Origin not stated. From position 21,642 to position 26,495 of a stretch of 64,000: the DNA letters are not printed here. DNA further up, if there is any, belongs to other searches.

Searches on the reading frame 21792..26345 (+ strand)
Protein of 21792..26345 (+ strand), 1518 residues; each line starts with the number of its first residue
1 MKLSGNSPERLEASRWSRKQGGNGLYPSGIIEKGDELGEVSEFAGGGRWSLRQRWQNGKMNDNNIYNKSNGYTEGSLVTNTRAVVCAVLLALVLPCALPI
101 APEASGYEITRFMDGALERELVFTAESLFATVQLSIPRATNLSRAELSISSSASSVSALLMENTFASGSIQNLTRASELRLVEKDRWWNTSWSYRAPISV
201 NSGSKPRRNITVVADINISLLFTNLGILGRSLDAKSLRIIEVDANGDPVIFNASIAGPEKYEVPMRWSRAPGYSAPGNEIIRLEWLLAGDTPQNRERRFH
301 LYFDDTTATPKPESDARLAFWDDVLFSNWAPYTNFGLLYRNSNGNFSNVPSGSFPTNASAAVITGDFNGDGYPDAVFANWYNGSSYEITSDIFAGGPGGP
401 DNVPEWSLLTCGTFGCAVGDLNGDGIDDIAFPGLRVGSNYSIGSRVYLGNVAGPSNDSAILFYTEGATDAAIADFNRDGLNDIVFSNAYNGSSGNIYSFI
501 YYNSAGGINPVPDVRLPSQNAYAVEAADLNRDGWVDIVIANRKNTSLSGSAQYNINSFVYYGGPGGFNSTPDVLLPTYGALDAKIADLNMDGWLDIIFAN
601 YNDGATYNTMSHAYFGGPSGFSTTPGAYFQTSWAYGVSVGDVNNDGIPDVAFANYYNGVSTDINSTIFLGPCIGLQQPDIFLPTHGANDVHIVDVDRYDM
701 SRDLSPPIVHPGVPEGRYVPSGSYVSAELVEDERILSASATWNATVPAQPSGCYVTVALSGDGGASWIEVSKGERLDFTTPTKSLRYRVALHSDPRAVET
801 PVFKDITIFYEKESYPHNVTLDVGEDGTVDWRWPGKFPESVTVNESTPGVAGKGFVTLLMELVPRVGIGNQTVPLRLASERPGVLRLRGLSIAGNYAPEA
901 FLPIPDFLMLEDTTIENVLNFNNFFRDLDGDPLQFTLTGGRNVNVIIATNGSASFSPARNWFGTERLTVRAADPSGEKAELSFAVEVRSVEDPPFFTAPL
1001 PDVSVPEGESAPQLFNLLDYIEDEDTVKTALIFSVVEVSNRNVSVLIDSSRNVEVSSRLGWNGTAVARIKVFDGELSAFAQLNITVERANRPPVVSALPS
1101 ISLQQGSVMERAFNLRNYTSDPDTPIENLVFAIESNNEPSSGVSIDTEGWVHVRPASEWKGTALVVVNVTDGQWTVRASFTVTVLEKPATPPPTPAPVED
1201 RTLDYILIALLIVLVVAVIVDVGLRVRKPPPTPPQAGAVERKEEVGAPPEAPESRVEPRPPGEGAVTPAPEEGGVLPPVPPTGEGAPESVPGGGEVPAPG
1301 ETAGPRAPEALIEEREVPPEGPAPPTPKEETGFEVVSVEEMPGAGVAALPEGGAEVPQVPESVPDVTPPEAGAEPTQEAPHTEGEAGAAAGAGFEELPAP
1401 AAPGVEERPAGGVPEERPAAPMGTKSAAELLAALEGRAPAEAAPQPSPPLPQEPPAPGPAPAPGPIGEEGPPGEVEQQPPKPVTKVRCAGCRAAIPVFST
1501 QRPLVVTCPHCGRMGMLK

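Call 9: search_protein_families(library=pfam, proteins=[window:21792-26345:+], max_evalue=0.1)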
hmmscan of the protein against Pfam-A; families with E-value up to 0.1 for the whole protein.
window:21792-26345:+ (1518 aa): 7 families
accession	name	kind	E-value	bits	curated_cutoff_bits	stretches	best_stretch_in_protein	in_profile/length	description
PF13517.12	FG-GAP_3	-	9.9e-24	84.2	26.9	4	474-539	1-61/61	FG-GAP-like repeat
PF17963.7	Big_9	-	1.2e-18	68.2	23.6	2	909-980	13-83/89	Bacterial Ig domain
PF01839.29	FG-GAP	-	2.4e-18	66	22.1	5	634-658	2-26/37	FG-GAP repeat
PF17892.7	Cadherin_5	-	5.5e-11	42.6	26.5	2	925-987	33-97/98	Cadherin-like domain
PF17803.7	Cadherin_4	-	0.011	16.7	25.1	0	1080-1142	1-59/71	Bacterial cadherin-like domain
PF02591.20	Zn_ribbon_9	-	0.071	13.7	29.1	0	1505-1514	23-32/33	C4-type zinc ribbon domain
PF19076.6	CshA_repeat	-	0.098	13.8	27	0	947-987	62-103/103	Surface adhesin CshA repetitive domain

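Call 23: search_protein_families(library=ncbifam, proteins=[window:21792-26345:+], max_evalue=1)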
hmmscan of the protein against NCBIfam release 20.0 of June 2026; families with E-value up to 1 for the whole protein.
window:21792-26345:+ (1518 aa): 4 families
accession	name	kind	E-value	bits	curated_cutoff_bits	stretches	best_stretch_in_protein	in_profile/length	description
NF012211.1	tand_rpt_95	domain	2.9e-20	72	90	3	921-997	15-94/98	tandem-95 repeat protein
NF047539.1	XAC2610_fam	domain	4.2e-14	52.8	35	4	472-505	3-36/89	XAC2610-related protein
NF038112.1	myxo_dep_M36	subfamily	0.00026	18.2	1500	1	927-1187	1219-1566/1604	myxosortase-dependent M36 family metallopeptidase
NF052323.1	T9SSA_dep_M6i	equivalog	0.034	12.1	600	1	456-548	775-863/1043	T9SS-dependent M6-like inactivated metalloprotease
